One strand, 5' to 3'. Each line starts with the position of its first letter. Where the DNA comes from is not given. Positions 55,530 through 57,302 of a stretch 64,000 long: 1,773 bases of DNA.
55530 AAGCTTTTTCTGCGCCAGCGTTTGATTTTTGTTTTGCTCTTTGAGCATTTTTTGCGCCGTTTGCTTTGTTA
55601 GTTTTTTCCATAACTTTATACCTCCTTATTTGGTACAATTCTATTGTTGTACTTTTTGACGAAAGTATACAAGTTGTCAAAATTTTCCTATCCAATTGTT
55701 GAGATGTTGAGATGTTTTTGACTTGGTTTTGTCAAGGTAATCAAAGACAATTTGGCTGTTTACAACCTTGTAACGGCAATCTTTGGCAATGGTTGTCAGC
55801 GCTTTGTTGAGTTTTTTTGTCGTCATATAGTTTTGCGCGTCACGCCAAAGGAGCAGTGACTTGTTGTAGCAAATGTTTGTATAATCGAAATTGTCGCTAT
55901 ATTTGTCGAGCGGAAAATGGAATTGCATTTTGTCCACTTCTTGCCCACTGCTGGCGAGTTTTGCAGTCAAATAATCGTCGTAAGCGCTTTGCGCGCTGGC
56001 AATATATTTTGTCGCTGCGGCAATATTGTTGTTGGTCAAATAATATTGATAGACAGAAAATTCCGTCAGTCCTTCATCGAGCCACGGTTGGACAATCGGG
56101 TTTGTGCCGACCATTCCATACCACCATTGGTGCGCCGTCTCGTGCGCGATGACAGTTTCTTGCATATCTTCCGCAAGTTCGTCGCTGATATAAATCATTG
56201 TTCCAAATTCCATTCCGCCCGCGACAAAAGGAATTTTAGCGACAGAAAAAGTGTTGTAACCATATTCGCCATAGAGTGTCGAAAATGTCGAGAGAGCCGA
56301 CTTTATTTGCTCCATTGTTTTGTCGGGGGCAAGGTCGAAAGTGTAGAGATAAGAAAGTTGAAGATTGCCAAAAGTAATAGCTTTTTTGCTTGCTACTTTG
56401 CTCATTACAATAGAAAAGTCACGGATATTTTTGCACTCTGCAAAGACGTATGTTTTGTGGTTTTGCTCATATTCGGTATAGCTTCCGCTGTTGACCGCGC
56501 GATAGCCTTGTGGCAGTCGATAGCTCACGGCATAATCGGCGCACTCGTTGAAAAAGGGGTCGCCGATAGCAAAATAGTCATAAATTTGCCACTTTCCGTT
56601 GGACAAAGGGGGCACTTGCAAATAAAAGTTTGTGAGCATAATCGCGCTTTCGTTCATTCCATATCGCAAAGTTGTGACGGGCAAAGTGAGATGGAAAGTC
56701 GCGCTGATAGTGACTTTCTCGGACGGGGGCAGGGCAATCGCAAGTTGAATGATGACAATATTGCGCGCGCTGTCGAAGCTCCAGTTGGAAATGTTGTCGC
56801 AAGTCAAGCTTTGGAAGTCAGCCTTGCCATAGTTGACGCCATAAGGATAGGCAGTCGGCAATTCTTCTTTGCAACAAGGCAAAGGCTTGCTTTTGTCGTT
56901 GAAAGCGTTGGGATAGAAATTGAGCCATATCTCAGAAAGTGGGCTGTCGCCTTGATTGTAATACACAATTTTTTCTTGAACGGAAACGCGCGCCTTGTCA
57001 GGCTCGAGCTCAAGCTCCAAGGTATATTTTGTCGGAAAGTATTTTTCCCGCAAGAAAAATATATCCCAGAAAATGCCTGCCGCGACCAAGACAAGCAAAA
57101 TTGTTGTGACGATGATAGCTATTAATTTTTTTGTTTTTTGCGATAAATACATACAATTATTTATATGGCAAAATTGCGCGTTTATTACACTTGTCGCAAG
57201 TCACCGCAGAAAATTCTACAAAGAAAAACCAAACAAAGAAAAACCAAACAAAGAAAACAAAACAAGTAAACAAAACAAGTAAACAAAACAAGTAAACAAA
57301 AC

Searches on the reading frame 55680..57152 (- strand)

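Call 56: search_protein_families(library=pfam, proteins=[window:55680-57152:-], max_evalue=0.0001)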
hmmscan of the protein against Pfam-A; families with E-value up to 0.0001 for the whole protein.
window:55680-57152:- (491 aa): 1 family
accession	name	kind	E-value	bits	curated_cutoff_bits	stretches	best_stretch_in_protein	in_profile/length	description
PF01433.26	Peptidase_M1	-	7.1e-12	45.8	27.7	1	279-481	6-212/218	Peptidase family M1 domain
